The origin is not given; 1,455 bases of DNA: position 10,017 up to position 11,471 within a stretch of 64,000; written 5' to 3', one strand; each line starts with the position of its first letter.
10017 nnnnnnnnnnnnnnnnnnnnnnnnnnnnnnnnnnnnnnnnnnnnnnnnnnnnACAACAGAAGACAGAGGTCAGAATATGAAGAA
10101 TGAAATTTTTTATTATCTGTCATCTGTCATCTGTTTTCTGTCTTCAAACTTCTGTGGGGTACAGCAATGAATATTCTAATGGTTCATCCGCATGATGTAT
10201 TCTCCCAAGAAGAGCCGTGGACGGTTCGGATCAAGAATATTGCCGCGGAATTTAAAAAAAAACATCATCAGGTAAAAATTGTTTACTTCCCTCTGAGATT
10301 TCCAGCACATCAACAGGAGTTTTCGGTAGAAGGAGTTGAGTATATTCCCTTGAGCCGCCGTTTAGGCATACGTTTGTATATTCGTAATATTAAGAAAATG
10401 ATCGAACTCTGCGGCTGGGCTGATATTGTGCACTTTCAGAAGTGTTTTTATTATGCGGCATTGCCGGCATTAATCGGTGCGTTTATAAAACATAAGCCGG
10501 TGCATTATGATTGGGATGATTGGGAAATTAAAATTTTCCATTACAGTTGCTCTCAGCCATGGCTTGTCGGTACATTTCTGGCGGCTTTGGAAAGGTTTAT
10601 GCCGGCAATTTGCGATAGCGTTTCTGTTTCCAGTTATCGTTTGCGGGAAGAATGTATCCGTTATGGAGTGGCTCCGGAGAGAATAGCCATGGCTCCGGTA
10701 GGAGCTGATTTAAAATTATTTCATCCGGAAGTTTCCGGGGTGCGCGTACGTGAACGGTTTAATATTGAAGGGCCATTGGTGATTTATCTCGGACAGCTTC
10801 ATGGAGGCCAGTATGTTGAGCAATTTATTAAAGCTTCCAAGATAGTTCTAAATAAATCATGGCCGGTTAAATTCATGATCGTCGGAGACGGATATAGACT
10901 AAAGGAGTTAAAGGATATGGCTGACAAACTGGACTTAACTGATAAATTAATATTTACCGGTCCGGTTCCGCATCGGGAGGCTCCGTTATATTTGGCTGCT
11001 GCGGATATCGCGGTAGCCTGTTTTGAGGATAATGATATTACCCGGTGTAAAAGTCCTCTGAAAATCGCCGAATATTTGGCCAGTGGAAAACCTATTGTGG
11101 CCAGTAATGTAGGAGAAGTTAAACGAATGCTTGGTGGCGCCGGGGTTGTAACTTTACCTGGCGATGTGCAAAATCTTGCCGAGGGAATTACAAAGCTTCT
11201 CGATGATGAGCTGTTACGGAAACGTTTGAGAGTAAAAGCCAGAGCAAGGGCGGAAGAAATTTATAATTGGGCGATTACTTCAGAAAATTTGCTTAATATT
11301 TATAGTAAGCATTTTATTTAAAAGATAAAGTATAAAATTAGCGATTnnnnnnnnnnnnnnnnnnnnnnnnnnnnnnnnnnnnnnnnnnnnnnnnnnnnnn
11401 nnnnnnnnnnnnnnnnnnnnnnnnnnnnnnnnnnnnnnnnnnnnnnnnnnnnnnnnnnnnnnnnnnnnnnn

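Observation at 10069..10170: SD-preceded 25-aa Cys-containing small ORF embedded in an intergenic hairpin/heptamer element between a B12-rSAM and a GT4 gene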

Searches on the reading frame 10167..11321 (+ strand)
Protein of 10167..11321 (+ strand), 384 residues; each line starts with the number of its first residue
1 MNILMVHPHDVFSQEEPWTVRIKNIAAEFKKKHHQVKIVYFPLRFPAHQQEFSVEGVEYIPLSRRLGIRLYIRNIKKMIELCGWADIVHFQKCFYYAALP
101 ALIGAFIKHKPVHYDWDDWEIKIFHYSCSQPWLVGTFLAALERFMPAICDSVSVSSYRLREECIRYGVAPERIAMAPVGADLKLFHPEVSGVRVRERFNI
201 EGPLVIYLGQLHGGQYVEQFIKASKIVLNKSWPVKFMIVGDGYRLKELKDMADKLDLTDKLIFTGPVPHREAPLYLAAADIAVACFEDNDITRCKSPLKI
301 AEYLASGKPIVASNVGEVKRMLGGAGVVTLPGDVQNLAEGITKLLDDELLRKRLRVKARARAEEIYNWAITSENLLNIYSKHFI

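Call 7: search_protein_families(library=pfam, proteins=[window:10167-11321:+])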
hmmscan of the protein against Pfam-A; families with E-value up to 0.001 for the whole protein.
window:10167-11321:+ (384 aa): 5 families
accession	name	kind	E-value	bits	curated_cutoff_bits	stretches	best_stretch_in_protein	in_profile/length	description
PF00534.26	Glycos_transf_1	-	5.2e-24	85.1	26.4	1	197-360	10-171/172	Glycosyl transferases group 1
PF13692.12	Glyco_trans_1_4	-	1.7e-23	83.9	27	1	203-347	2-142/142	Glycosyl transferases group 1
PF13439.12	Glyco_transf_4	-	5.2e-10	40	28.5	1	20-183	6-169/170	Glycosyltransferase Family 4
PF13579.12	Glyco_trans_4_4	-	3.3e-08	34.5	29.7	1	20-179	5-158/158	Glycosyl transferase 4-like domain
PF13524.12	Glyco_trans_1_2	-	1.1e-07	32.3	25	1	234-376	15-143/144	Glycosyl transferase-like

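Call 10: find_encoding_contigs(protein=window:10167-11321:+, flank=4000, max_places=10)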
Protein window:10167-11321:+ (384 aa): 1 contig read that carries it; 1 place shown.
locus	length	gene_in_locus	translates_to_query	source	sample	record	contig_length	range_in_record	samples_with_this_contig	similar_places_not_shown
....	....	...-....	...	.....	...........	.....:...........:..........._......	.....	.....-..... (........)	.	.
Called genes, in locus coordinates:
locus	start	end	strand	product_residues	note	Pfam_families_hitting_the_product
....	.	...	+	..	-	?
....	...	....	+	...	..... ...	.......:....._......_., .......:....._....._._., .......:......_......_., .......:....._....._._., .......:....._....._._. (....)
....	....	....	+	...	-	-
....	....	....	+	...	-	-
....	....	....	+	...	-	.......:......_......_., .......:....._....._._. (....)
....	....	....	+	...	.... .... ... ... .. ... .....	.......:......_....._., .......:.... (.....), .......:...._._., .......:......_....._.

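Call 11: find_related_loci(query=window:10167-11318:+, collection=genome_contigs, flank=5000)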
Query window:10167-11318:+ (384 aa) in genome_contigs; peptide patterns used: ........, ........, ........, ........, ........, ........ (x = any residue, [..] = any of these).
262 stretches matched a pattern; 229 encode a relative of the query (tblastn E <= 1e-3); the best 80 are kept; 80 distinct loci.
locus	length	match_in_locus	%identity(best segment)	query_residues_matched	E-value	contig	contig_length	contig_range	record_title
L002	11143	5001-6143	73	1-381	0e+0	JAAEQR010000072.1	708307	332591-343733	MAG: PVC group bacterium isolate Gpa_23 GpaG_CONTIG951873, whole genome shotgun sequence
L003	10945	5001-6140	72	1-379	0e+0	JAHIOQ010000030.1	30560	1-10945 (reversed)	MAG: Candidatus Omnitrophota bacterium isolate KR13_S3.mb.139 KR13_S3.mb.139_k141_103156, whole genome shotgun sequence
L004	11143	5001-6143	69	3-383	0e+0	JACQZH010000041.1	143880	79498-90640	MAG: Candidatus Omnitrophota bacterium isolate NC_groundwater_1562_Pr4_S-0.65um_39_9 SR1-18-Sp65_coassembly_scaffold_181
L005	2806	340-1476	67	1-379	0e+0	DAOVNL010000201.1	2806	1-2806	MAG TPA_asm: Candidatus Omnitrophota bacterium isolate CSMAG_1496 CSMAG_1496_k141_512337_length_2806_cov_18.0000, whole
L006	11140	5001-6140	66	1-380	0e+0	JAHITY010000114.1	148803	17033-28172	MAG: Candidatus Omnitrophota bacterium isolate MM_PC_MetaG.mb.228 MM_PC_MetaG.mb.228_k141_1650968, whole genome shotgun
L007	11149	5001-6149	65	1-383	0e+0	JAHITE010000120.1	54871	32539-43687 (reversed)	MAG: Candidatus Omnitrophota bacterium isolate MM_PC_MetaG.mb.2 MM_PC_MetaG.mb.2_k141_1846696, whole genome shotgun sequ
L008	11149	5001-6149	66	1-383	5e-180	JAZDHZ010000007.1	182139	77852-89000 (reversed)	MAG: Candidatus Omnitrophota bacterium isolate MEGAHIT-group-0.379 k141_1218063, whole genome shotgun sequence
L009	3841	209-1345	66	1-379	0e+0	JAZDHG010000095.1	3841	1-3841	MAG: Candidatus Omnitrophota bacterium isolate MEGAHIT-group-0.309 k141_14341376, whole genome shotgun sequence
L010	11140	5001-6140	66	1-380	5e-176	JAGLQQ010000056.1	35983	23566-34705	MAG: Candidatus Omnitrophota bacterium isolate RS_8_62 ROV157_8.bin.62.fa_56, whole genome shotgun sequence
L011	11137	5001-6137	65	1-379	2e-174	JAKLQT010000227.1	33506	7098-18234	MAG: Candidatus Omnitrophota bacterium isolate bin S2.42 k141_616044, whole genome shotgun sequence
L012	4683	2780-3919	63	1-380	9e-179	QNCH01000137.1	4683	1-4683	MAG: Candidatus Omnitrophota bacterium isolate B26_G9 B26_Guay9_scaffold_36803, whole genome shotgun sequence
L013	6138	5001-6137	65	1-379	1e-173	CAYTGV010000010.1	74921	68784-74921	MAG TPA_asm: uncultured Planctomycetia bacterium isolate SRP191223_co1_41 genome assembly, contig: NODE_163_length_74921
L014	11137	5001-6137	62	1-379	3e-170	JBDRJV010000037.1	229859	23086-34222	MAG: Candidatus Omnitrophota bacterium isolate MEGAHIT-group-1.676 k141_2468534, whole genome shotgun sequence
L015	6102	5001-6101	64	1-367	1e-162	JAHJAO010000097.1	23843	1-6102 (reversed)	MAG: Candidatus Omnitrophota bacterium isolate Modern_marine.mb.214 Modern_marine.mb.214_k141_1734954, whole genome shot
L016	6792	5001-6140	60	1-380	1e-153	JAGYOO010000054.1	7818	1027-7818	MAG: Candidatus Omnitrophota bacterium isolate M55B170 54, whole genome shotgun sequence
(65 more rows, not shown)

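Call 17: find_related_loci(query=window:10167-11318:+, collection=metagenome_contigs, flank=3000)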
Query window:10167-11318:+ (384 aa) in metagenome_contigs; peptide patterns used: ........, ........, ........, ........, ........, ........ (x = any residue, [..] = any of these).
338 stretches matched a pattern; 291 encode a relative of the query (tblastn E <= 1e-3); the best 80 are kept; 80 distinct loci.
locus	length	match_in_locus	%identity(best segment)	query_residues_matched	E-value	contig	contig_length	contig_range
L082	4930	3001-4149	71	1-383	0e+0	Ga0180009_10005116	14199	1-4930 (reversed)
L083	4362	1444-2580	69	1-379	0e+0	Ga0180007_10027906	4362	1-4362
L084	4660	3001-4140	71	1-383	0e+0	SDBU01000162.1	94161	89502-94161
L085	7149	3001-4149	65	1-383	0e+0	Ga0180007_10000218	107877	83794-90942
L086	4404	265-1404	66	1-380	0e+0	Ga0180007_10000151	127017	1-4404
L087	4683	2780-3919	63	1-380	5e-179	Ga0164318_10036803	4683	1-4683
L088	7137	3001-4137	65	1-379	2e-173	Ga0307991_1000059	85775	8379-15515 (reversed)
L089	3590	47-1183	64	1-379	0e+0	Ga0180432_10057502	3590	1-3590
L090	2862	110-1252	62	1-382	4e-175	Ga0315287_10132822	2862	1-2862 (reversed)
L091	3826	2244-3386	64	1-382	5e-172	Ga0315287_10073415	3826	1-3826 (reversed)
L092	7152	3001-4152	57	1-383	4e-149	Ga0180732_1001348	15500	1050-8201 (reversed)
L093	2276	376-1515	59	1-380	2e-159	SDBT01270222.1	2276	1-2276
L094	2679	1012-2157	58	1-381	1e-155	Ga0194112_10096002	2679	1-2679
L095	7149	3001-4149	56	1-381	2e-146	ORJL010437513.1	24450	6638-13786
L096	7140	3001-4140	55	1-379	3e-146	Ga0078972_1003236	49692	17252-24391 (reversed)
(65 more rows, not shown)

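Call 38: search_protein_families(library=ncbifam, proteins=[window:10167-11321:+], max_evalue=0.01)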
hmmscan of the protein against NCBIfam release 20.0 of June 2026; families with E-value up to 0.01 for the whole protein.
window:10167-11321:+ (384 aa): 24 families
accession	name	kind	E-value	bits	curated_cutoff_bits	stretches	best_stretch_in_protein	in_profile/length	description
TIGR04063.1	stp3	hypoth_equivalog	1.2e-28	100.1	442.05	1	139-381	148-394/397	TIGR04063 family PEP-CTERM/XrtA system glycosyltransferase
NF007640.0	PRK10307.1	subfamily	8.5e-21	74.3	276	1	134-367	157-392/411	WcaI family glycosyltransferase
TIGR03449.1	mycothiol_MshA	equivalog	2e-14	53.3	462.5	1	165-381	182-402/406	D-inositol-3-phosphate glycosyltransferase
NF038298.1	EPS_HpsO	equivalog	3.6e-14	52.3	575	1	175-381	173-386/388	hormogonium polysaccharide biosynthesis glycosyltransferase HpsO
TIGR03999.1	thiol_BshA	equivalog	1.9e-13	50.1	273.7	1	143-381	139-372/375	N-acetyl-alpha-D-glucosaminyl L-malate synthase BshA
NF053787.1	GlcN_PG_synth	equivalog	3.9e-13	49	480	1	149-381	144-358/361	N-acetylglucosaminyl phosphatidylglycerol synthase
NF041876.1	EPS_EpsE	equivalog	5.4e-13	48.9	400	1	167-373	182-387/389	exopolysaccharide biosynthesis GT4 family glycosyltransferase EpsE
TIGR03088.1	stp2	hypoth_equivalog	1.3e-12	47.5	409.05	1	167-381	156-372/374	TIGR03088 family PEP-CTERM/XrtA system glycosyltransferase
TIGR04157.1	glyco_rSAM_CFB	subfamily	1.6e-11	43.8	400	1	153-379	175-406/406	TIGR04157 family glycosyltransferase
NF047684.1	TeichurnBiosyTuaC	equivalog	2.2e-10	40.1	550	1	172-381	186-388/391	teichuronic acid biosynthesis protein TuaC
TIGR04047.1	MSMEG_0565_glyc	hypoth_equivalog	5.9e-10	38.8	259.85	1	152-380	143-372/373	MSMEG_0565 family glycosyltransferase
NF047676.1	TeichurnBiosyTuaH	equivalog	3.5e-09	36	550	1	93-322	103-328/384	teichuronic acid biosynthesis protein TuaH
TIGR02149.1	glgA_Coryne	subfamily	4.7e-09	35.8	302.4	1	150-381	146-389/391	glycogen synthase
NF038295.1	EPS_HpsP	equivalog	8.5e-09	34.9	550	1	147-381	153-386/388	hormogonium polysaccharide biosynthesis glycosyltransferase HpsP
NF041010.1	glycosy_Agl16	equivalog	2.1e-08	33.4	575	1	148-381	133-350/352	glycosylation protein Agl16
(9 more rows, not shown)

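Call 51: find_homologous_proteins(query=window:10167-11318:+, max_evalue=1e-100)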
Query window:10167-11318:+ (384 aa): 678 proteins with E <= 1e-100 among 7177 candidates; the best 120 are listed.
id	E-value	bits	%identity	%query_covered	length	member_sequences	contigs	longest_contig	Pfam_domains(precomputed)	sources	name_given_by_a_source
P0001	5.2e-262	886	100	100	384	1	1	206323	PF00534.27,PF13579.13,PF13524.13,PF13439.13,PF13692.13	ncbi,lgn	ncbi:MAG: glycosyltransferase family 4 protein [Candidatus Omnitrophota bacterium]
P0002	2.5e-190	650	73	99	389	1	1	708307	PF00534.27,PF13579.13,PF13524.13,PF13439.13,PF13692.13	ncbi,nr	ncbi:MAG: glycosyltransferase family 4 protein [PVC group bacterium]|nr:glycosyltransferase family 4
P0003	2.8e-186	637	69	99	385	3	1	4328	PF00534.27,PF13524.13,PF13439.13,PF13692.13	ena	-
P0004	4.5e-184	630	71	100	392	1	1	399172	PF00534.27,PF13524.13,PF13439.13,PF13692.13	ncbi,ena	-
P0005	8.2e-181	619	68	99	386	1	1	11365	PF00534.27,PF13524.13,PF13439.13,PF13692.13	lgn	-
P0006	1.1e-179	615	69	100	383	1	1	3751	PF00534.27,PF13524.13,PF13692.13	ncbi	-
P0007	1.3e-179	615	67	99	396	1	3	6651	PF00534.27,PF13524.13,PF13439.13,PF13692.13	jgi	-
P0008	2.8e-179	614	69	98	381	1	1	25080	PF00534.27,PF13524.13,PF13439.13,PF13692.13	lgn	-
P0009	3.2e-179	614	68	99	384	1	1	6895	PF00534.27,PF13524.13,PF13439.13,PF13692.13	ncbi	-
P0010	5.6e-178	610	68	99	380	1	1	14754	PF00534.27,PF13524.13,PF13439.13,PF13692.13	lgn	-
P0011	8.3e-178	609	67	100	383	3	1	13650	PF00534.27,PF13579.13,PF13524.13,PF13439.13,PF13692.13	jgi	jgi:glycosyltransferase involved in cell wall biosynthesis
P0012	2.1e-177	608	67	99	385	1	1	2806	PF00534.27,PF13524.13,PF13692.13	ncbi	-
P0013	3.1e-177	607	67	98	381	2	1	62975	PF00534.27,PF13579.13,PF13524.13,PF13439.13,PF13692.13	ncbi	-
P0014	9.6e-177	606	66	100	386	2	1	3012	PF00534.27,PF13579.13,PF13524.13,PF13439.13,PF13692.13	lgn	-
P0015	2.4e-176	604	66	99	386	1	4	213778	PF00534.27,PF13579.13,PF13524.13,PF13439.13,PF13692.13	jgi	-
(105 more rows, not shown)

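Call 52: find_encoding_contigs(protein=P0004, flank=2500, max_places=2)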
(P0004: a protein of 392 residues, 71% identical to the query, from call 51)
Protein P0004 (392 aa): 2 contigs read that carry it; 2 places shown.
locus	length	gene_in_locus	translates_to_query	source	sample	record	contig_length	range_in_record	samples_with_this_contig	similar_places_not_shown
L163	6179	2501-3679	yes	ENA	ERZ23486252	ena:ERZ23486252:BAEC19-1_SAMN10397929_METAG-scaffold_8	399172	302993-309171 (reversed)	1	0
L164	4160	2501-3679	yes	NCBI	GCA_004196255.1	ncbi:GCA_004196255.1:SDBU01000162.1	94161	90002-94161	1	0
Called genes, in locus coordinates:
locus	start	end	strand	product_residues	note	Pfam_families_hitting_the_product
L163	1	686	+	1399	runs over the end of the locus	PF02310:B12-binding (weak), PF04055:Radical_SAM, PF13186:SPASM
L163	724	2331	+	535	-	PF02310:B12-binding (faint), PF04055:Radical_SAM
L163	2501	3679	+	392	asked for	PF13439:Glyco_transf_4, PF00534:Glycos_transf_1, PF13692:Glyco_trans_1_4, PF13524:Glyco_trans_1_2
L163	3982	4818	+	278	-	PF13231:PMT_2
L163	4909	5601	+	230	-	-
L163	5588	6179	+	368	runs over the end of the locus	PF13231:PMT_2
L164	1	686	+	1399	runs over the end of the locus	PF02310:B12-binding (weak), PF04055:Radical_SAM, PF13186:SPASM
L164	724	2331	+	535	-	PF02310:B12-binding (faint), PF04055:Radical_SAM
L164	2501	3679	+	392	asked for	PF13439:Glyco_transf_4, PF00534:Glycos_transf_1, PF13692:Glyco_trans_1_4, PF13524:Glyco_trans_1_2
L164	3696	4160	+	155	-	?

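Call 53: find_encoding_contigs(protein=P0005, flank=2500, max_places=2)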
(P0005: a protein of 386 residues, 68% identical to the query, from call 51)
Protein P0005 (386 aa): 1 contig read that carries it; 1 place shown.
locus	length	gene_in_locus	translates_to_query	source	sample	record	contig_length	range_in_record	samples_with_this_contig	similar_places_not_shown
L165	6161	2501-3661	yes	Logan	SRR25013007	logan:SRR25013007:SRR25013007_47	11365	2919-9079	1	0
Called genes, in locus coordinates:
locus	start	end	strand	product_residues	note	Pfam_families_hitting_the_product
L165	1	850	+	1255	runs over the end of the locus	?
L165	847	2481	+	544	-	PF02310:B12-binding (faint), PF04055:Radical_SAM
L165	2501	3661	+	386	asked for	PF13439:Glyco_transf_4, PF00534:Glycos_transf_1, PF13692:Glyco_trans_1_4, PF13524:Glyco_trans_1_2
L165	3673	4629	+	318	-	PF00535:Glycos_transf_2, PF10111:Glyco_tranf_2_2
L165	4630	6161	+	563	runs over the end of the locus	PF02543:Carbam_trans_N, PF22521:HypF_C_2, PF16861:Carbam_trans_C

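Call 54: find_encoding_contigs(protein=P0008, flank=2500, max_places=2)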
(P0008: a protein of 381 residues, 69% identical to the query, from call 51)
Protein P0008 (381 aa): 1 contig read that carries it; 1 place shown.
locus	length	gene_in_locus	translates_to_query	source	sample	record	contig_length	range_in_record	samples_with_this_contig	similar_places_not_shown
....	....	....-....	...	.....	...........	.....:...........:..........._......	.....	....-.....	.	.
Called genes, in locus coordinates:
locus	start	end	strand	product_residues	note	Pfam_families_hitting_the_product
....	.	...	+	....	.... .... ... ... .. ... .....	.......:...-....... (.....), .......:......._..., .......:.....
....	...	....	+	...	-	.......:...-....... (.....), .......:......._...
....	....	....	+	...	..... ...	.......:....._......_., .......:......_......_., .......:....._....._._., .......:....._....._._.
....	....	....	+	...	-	-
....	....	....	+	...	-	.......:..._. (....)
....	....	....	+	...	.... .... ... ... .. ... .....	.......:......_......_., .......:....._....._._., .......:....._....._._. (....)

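Call 55: find_encoding_contigs(protein=P0010, flank=2500, max_places=2)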
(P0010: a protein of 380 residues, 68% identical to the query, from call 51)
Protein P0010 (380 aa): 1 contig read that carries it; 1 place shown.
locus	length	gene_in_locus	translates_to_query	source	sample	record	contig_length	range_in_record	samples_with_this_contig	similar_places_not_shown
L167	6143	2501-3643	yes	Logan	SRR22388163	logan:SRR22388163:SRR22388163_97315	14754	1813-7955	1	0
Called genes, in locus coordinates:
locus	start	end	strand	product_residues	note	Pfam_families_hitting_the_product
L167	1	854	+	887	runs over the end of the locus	?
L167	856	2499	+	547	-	PF02310:B12-binding (faint), PF04055:Radical_SAM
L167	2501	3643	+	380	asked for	PF13439:Glyco_transf_4, PF00534:Glycos_transf_1, PF13692:Glyco_trans_1_4, PF13524:Glyco_trans_1_2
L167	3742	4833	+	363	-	PF13231:PMT_2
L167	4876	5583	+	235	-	-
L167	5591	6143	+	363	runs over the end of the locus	PF13231:PMT_2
